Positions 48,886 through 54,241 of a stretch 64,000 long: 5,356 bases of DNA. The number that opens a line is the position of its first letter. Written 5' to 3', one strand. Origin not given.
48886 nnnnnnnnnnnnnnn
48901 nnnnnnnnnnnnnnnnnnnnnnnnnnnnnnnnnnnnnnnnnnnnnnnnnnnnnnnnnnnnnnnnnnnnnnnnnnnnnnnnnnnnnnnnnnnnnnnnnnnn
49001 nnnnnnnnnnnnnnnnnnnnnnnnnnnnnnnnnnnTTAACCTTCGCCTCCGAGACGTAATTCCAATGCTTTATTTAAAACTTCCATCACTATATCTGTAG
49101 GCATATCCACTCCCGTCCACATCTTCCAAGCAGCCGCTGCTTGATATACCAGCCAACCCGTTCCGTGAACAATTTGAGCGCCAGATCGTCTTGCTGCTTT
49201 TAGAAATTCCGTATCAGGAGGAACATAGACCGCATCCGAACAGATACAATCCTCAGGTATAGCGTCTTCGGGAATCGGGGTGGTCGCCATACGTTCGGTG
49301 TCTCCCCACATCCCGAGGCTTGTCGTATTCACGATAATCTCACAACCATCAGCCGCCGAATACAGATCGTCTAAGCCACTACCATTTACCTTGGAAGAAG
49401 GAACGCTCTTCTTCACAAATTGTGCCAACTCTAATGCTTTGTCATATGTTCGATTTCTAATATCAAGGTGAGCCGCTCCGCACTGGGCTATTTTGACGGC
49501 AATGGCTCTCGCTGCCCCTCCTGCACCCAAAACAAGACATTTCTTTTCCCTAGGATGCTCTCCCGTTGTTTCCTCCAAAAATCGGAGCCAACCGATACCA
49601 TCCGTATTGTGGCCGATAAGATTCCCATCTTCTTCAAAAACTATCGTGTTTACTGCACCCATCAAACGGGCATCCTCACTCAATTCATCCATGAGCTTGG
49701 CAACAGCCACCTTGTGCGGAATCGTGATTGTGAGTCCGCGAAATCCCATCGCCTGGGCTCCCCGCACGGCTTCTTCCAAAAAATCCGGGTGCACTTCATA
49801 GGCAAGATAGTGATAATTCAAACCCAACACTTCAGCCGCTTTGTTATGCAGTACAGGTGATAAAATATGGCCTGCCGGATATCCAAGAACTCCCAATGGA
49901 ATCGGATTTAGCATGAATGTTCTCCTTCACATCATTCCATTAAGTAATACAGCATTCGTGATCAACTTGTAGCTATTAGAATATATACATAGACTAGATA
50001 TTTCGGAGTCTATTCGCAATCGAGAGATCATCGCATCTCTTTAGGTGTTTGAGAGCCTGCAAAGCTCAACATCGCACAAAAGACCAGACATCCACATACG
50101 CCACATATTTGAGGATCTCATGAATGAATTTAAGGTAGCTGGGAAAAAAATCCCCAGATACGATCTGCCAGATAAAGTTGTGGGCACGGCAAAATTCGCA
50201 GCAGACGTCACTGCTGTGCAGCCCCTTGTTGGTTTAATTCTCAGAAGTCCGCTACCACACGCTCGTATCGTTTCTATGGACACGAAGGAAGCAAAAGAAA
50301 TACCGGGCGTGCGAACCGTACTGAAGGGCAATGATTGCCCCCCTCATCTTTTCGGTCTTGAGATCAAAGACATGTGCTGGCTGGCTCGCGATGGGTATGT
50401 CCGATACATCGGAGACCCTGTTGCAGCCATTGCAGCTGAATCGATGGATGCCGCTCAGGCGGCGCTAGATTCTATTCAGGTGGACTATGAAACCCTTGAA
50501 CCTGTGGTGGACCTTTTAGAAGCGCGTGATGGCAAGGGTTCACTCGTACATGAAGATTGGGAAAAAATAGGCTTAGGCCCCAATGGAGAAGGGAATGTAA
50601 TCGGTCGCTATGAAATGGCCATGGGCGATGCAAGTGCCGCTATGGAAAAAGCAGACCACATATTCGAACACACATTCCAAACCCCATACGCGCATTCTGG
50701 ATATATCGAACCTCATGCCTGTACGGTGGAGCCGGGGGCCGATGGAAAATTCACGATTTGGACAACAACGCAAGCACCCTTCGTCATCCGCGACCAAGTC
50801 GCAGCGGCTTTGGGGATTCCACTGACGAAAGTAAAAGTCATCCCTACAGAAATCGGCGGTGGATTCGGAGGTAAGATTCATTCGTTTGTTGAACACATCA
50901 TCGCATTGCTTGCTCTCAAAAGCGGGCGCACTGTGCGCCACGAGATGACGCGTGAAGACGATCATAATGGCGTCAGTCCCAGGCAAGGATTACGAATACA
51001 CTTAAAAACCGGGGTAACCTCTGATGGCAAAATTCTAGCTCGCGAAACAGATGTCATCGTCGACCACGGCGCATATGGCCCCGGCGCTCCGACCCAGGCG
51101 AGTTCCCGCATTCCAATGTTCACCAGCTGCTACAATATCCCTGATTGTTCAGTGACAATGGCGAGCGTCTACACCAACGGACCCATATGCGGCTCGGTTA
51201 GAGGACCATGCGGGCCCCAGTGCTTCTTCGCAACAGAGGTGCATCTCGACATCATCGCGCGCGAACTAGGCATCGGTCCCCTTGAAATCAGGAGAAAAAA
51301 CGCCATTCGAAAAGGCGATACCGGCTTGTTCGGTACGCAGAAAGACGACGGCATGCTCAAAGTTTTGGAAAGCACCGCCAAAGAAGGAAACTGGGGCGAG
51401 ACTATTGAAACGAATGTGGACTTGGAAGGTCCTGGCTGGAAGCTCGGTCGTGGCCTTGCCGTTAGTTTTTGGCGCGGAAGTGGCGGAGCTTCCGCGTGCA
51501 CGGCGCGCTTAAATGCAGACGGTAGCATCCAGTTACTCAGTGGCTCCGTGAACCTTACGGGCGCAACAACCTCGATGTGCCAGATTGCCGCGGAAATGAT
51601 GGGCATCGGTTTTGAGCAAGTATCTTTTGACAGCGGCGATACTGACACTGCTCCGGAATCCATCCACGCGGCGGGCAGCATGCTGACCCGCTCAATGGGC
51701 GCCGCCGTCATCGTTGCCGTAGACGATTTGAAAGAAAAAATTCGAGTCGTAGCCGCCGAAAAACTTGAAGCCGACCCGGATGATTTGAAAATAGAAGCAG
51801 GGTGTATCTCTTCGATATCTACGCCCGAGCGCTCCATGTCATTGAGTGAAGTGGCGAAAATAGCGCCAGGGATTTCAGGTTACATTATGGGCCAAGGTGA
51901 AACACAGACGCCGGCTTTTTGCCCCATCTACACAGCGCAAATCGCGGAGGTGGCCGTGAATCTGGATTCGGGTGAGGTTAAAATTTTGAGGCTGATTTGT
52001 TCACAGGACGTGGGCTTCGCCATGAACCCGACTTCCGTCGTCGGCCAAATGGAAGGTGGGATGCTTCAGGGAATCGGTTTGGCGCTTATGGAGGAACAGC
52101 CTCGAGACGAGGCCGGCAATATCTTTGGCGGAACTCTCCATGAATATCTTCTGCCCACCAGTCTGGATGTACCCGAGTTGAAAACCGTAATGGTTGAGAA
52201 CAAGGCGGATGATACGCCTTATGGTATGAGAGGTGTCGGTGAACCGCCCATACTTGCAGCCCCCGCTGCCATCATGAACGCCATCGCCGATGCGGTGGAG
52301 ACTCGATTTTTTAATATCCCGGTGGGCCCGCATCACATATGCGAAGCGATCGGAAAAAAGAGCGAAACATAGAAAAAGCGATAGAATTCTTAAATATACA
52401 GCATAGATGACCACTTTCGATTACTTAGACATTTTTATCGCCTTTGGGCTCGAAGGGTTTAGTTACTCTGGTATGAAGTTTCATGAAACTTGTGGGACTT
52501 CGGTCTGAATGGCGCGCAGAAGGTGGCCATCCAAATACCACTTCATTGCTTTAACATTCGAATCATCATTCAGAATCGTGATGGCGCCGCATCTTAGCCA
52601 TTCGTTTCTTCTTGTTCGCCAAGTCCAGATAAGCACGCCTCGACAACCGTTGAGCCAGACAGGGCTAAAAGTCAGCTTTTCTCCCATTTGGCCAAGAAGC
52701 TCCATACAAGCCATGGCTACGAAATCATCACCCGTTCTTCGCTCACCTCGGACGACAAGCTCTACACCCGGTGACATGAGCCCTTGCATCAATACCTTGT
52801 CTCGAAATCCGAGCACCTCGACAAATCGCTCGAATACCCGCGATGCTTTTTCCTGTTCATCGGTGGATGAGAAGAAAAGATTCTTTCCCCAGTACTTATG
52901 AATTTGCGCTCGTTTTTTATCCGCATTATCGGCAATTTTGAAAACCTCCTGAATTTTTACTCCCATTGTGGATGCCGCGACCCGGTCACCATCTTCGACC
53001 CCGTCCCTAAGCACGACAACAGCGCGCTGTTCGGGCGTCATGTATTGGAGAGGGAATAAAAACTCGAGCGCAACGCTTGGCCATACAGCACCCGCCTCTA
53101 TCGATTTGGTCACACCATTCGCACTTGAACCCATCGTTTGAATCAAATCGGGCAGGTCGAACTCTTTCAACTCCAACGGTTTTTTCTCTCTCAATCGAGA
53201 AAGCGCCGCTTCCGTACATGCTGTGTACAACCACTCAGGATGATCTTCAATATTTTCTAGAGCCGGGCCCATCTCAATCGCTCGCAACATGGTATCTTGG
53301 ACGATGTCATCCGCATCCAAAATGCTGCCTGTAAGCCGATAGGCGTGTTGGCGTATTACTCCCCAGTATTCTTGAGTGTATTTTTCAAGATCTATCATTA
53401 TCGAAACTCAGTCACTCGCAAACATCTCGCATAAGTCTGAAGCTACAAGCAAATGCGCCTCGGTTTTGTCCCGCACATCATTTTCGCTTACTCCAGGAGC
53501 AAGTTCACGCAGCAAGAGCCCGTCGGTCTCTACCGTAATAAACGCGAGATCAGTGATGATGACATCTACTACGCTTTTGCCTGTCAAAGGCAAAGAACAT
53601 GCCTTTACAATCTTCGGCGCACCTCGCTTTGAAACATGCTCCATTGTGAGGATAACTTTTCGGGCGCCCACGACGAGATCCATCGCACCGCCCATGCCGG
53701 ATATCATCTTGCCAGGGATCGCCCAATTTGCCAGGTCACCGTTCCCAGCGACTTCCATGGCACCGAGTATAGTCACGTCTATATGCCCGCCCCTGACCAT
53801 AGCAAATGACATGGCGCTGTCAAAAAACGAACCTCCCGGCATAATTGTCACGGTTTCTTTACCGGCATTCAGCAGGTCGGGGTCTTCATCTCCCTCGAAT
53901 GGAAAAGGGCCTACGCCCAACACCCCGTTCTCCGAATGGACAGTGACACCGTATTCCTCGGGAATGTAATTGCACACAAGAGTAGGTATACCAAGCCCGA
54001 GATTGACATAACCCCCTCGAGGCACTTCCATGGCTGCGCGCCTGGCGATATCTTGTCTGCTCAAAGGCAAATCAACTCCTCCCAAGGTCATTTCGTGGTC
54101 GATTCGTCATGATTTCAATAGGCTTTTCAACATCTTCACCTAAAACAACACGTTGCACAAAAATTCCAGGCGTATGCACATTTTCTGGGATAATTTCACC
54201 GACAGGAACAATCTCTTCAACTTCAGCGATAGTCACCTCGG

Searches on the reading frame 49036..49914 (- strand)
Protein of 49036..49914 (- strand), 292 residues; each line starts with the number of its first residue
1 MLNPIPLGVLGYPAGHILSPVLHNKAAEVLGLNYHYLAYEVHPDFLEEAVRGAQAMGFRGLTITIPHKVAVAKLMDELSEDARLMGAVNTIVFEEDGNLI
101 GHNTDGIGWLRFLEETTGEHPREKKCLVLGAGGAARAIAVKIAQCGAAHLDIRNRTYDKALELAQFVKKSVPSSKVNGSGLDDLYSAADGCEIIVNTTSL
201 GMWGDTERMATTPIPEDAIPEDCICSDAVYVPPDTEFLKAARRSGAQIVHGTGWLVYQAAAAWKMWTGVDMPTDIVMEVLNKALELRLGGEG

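Call 8: search_protein_families(library=pfam, proteins=[window:49036-49914:-])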
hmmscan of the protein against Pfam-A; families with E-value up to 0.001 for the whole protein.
window:49036-49914:- (292 aa): 3 families
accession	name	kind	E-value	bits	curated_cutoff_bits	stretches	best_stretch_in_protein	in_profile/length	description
PF08501.16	Shikimate_dh_N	-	8.6e-27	93.6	27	1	9-91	1-83/83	Shikimate dehydrogenase substrate binding domain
PF18317.6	SDH_C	-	8.6e-09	35.4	25.8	1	251-280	1-30/31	Shikimate 5'-dehydrogenase C-terminal domain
PF01488.26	Shikimate_DH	-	3.2e-07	31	24.3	1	120-199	9-84/138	Shikimate / quinate 5-dehydrogenase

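Call 52: search_protein_families(library=ncbifam, proteins=[window:49036-49914:-], max_evalue=0.00001)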
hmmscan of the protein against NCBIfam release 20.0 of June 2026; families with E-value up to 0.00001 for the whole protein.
window:49036-49914:- (292 aa): 19 families
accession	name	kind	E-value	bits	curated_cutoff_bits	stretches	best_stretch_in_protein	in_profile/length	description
NF001319.0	PRK00258.3-3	equivalog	1.8e-76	256.9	252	1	7-284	9-274/279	shikimate dehydrogenase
TIGR00507.1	aroE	equivalog_domain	3.6e-70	236.2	200.2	1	7-284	3-269/270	shikimate dehydrogenase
NF009200.0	PRK12548.1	subfamily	1.5e-63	214.9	432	1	7-279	12-286/289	shikimate dehydrogenase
NF001312.0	PRK00258.1-4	equivalog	2.8e-63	213.9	295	1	8-270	13-267/285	shikimate dehydrogenase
NF001313.0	PRK00258.2-1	equivalog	7.9e-62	209.4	431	1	7-281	12-287/290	shikimate dehydrogenase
NF001314.0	PRK00258.2-2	equivalog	1e-61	208.6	248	1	7-285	10-289/290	shikimate dehydrogenase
NF001315.0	PRK00258.2-4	equivalog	1.6e-57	194.9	413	1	9-283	12-282/284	shikimate dehydrogenase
NF001310.0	PRK00258.1-2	equivalog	2.5e-57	194.1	221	1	9-285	7-277/279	shikimate dehydrogenase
NF009201.0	PRK12549.1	subfamily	2.9e-55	187.5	235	1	7-281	10-281/286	shikimate dehydrogenase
NF001322.0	PRK00258.3-6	equivalog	8.7e-53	179.4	285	1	7-285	8-268/272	shikimate dehydrogenase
NF001311.0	PRK00258.1-3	equivalog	2.5e-47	161.4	235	1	8-285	9-274/279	shikimate dehydrogenase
NF009390.0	PRK12749.1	equivalog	1.5e-45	155.8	349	1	7-280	10-284/288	quinate/shikimate dehydrogenase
TIGR01809.1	Shik-DH-AROM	equivalog_domain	1.6e-38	132.5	196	1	4-277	5-279/282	shikimate dehydrogenase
NF001316.0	PRK00258.2-5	equivalog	1.1e-36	126.4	247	1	8-285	5-262/263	shikimate dehydrogenase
NF010631.0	PRK14027.1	equivalog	1.1e-35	123.3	515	1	46-271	51-271/283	quinate/shikimate dehydrogenase (NAD+)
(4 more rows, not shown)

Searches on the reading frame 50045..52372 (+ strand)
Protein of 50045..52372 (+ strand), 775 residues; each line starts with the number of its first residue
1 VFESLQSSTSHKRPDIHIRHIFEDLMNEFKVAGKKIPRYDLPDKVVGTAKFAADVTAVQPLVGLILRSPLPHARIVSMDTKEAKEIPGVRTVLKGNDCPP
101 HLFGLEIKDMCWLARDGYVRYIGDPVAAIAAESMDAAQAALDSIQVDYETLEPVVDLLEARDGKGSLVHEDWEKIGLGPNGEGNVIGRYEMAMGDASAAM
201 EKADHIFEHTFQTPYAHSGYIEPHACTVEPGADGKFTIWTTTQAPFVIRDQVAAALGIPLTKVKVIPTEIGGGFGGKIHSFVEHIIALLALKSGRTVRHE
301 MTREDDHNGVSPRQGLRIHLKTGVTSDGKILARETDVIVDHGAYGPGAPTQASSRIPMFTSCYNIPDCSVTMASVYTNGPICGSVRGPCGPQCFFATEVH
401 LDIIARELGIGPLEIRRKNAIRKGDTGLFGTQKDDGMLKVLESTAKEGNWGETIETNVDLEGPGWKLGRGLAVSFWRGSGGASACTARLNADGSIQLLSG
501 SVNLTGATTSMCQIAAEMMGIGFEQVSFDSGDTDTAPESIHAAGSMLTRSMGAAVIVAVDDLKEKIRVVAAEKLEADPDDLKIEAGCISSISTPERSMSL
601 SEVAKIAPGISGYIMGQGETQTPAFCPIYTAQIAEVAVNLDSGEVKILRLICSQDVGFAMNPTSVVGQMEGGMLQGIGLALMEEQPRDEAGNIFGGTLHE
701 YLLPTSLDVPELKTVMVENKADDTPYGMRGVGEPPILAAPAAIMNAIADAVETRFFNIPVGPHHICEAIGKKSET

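Call 8: search_protein_families(library=pfam, proteins=[window:50045-52372:+])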
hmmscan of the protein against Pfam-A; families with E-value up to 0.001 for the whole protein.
window:50045-52372:+ (775 aa): 3 families
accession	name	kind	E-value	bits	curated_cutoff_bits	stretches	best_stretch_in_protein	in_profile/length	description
PF02738.23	MoCoBD_1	-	7.9e-71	238.4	27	1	182-420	6-244/244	Molybdopterin cofactor-binding domain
PF20256.3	MoCoBD_2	-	4.5e-59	200.7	27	1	462-710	21-283/283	Molybdopterin cofactor-binding domain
PF01315.27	Ald_Xan_dh_C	-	1.4e-21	77.3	31.3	1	47-152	2-110/110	Aldehyde oxidase and xanthine dehydrogenase, a/b hammerhead domain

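Call 21: find_related_loci(query=window:50045-52372:+, collection=metagenome_contigs, flank=10000)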
Query window:50045-52372:+ (775 aa) in metagenome_contigs; peptide patterns used: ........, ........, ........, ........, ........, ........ (x = any residue, [..] = any of these).
42 stretches matched a pattern; 2 encode a relative of the query (tblastn E <= 1e-3); 2 distinct loci.
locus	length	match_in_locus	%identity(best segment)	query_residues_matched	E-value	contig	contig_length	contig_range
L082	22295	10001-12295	90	9-775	0e+0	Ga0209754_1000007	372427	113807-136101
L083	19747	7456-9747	89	9-774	0e+0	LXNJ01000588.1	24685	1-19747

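Call 28: search_protein_families(library=pfam, proteins=[L083:3-620:+, L083:509-1672:+, L083:17588-18064:+, L083:18081-18674:-, L083:18778-19536:-, L082:20784-21218:-, L082:21394-21948:-, L082:3386-3697:-], max_evalue=0.01)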
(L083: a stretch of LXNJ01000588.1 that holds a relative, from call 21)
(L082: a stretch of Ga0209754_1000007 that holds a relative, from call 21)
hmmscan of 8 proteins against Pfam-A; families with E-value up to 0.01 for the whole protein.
L083:3-620:+ (205 aa): 0 families

L083:509-1672:+ (387 aa): 1 family
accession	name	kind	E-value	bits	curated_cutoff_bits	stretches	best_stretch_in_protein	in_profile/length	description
PF00145.23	DNA_methylase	-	6e-59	200.5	22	1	38-373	1-322/324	C-5 cytosine-specific DNA methylase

L083:17588-18064:+ (158 aa): 1 family
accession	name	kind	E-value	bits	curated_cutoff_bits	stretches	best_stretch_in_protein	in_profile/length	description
PF02661.23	Fic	-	2.8e-09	38.1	24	1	19-86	32-92/93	Fic/DOC family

L083:18081-18674:- (197 aa): 0 families

L083:18778-19536:- (252 aa): 0 families

L082:20784-21218:- (144 aa): 0 families

L082:21394-21948:- (184 aa): 0 families

L082:3386-3697:- (103 aa): 0 families

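Call 52: search_protein_families(library=ncbifam, proteins=[window:50120-52372:+], max_evalue=0.00001)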
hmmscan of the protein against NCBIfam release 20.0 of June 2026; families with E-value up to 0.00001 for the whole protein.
window:50120-52372:+ (750 aa): 13 families
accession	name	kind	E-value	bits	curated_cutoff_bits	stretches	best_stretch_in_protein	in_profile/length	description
TIGR03194.1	4hydrxCoA_A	equivalog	2.4e-133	446.2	994.55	1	11-743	1-745/746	4-hydroxybenzoyl-CoA reductase subunit alpha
NF043082.1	XdhA_XDHase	equivalog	5.9e-130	434.7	780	1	8-745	2-753/758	xanthine dehydrogenase subunit XdhA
NF007426.0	PRK09970.1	equivalog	4.5e-121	405.3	916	1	4-744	3-755/761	xanthine dehydrogenase molybdenum-binding subunit XdhA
TIGR03196.1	pucD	equivalog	3.6e-115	386.1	783.65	1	9-740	5-754/763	xanthine dehydrogenase subunit D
NF041018.1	glyceraldDH_alpha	equivalog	3.8e-115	386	790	1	7-740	3-740/741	glyceraldehyde dehydrogenase subunit alpha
TIGR03311.1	Se_dep_XDH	equivalog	8.9e-91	305.2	830.45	2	7-551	162-688/848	selenium-dependent xanthine dehydrogenase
NF040766.1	CODH_aero_grp5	exception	7.5e-90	302.2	950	2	5-582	3-594/785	aerobic carbon-monoxide dehydrogenase large subunit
TIGR02416.1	CO_dehy_Mo_lg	equivalog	1.3e-87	294.7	991.15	2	22-399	8-398/770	aerobic carbon-monoxide dehydrogenase large subunit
NF045668.1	pterin_aldehy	equivalog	2.1e-85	287.6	1100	1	4-744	172-904/905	molybdopterin-dependent aldehyde oxidoreductase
NF041671.1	peri_hyde_PaoC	equivalog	3.6e-82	276.9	1180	1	3-739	14-726/735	aldehyde oxidoreductase molybdenum-binding subunit PaoC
TIGR03313.1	Se_sel_red_Mo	hypoth_equivalog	2.2e-80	270.6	1101.9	2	157-745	350-950/951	molybdopterin-dependent oxidoreductase Mo/Fe-S-binding subunit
TIGR02965.1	xanthine_xdhB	equivalog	6.1e-78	262.8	849.5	1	19-727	13-730/758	xanthine dehydrogenase molybdopterin binding subunit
TIGR02969.1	mam_aldehyde_ox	subfamily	4e-46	157.1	1912.3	1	21-727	590-1280/1330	aldehyde oxidase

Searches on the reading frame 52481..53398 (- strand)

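Call 8: search_protein_families(library=pfam, proteins=[window:52481-53398:-])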
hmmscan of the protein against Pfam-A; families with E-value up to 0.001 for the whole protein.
window:52481-53398:- (305 aa): 2 families
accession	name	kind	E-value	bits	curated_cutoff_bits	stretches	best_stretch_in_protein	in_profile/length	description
PF04542.20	Sigma70_r2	-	3.2e-08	33.7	24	1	14-73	8-69/71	Sigma-70 region 2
PF22029.2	PhyR_sigma2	-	7.6e-06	26.3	27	0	15-60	8-53/55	Sigma2 domain of PhyR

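Call 52: search_protein_families(library=ncbifam, proteins=[window:52481-53398:-], max_evalue=0.00001)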
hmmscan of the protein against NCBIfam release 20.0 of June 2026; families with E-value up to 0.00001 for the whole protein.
window:52481-53398:- (305 aa): 14 families
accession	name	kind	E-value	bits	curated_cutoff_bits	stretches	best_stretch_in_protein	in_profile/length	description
NF006089.0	PRK08241.1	subfamily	9.6e-20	70.9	240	1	5-296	25-333/343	RNA polymerase subunit sigma-70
TIGR02960.1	SigX5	hypoth_equivalog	3.3e-19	69.3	264.75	1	3-204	6-225/322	RNA polymerase sigma-70 factor, TIGR02960 family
NF007214.0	PRK09636.1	subfamily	4.7e-15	55.5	271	1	17-233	19-229/293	RNA polymerase sigma factor SigJ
TIGR02957.1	SigX4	subfamily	6.6e-15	55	323.25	1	11-256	6-245/281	RNA polymerase sigma-70 factor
TIGR02983.1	SigE-fam_strep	subfamily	2.5e-10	40.5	141.55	1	3-148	7-139/162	SigE family RNA polymerase sigma factor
NF058625.1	sigma_PG0214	equivalog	1.4e-07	31.4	130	1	17-81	19-82/170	GFO_1088 family ECF-type sigma factor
TIGR02937.1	sigma70-ECF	superfamily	1.4e-06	28.1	42.9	1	4-186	3-105/165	sigma-70 family RNA polymerase sigma factor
NF007223.0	PRK09641.1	equivalog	2.1e-06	27.7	209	1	14-74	30-90/187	RNA polymerase sigma factor SigW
NF007229.0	PRK09647.1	equivalog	2.5e-06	27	265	1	17-152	59-187/220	RNA polymerase sigma factor SigE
TIGR02950.1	SigM_subfam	subfamily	2.7e-06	27.3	147.95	1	4-152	2-143/159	RNA polymerase sigma factor, SigM family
TIGR02948.1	SigW_bacill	equivalog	3.1e-06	27.4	243.1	1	12-74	28-90/187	RNA polymerase sigma factor SigW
TIGR02985.1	Sig70_bacteroi1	subfamily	4.6e-06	27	126.4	0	9-73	8-72/162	RNA polymerase sigma-70 factor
NF009176.0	PRK12524.1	equivalog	6.2e-06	26.1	264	1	17-155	41-172/196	RNA polymerase sigma factor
NF009164.0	PRK12511.1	equivalog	7.8e-06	25.5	185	0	14-82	16-84/182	RNA polymerase sigma factor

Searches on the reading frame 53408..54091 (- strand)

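Call 8: search_protein_families(library=pfam, proteins=[window:53408-54091:-])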
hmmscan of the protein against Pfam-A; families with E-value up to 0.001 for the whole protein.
window:53408-54091:- (227 aa): 2 families
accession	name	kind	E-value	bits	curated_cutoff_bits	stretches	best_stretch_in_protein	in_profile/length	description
PF01144.29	CoA_trans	-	2.3e-43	148.6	23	1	13-207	2-215/217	Coenzyme A transferase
PF13336.12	AcetylCoA_hyd_C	-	0.00012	22.4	23.7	1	106-181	36-120/154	Acetyl-CoA hydrolase/transferase C-terminal domain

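Call 52: search_protein_families(library=ncbifam, proteins=[window:53408-54070:-], max_evalue=0.00001)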
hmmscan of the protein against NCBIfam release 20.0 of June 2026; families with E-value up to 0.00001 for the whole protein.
window:53408-54070:- (220 aa): 1 family
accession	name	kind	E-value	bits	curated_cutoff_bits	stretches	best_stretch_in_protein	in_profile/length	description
TIGR02428.1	pcaJ_scoB_fam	subfamily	2.5e-93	311.2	243.55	1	4-208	2-206/207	3-oxoacid CoA-transferase subunit B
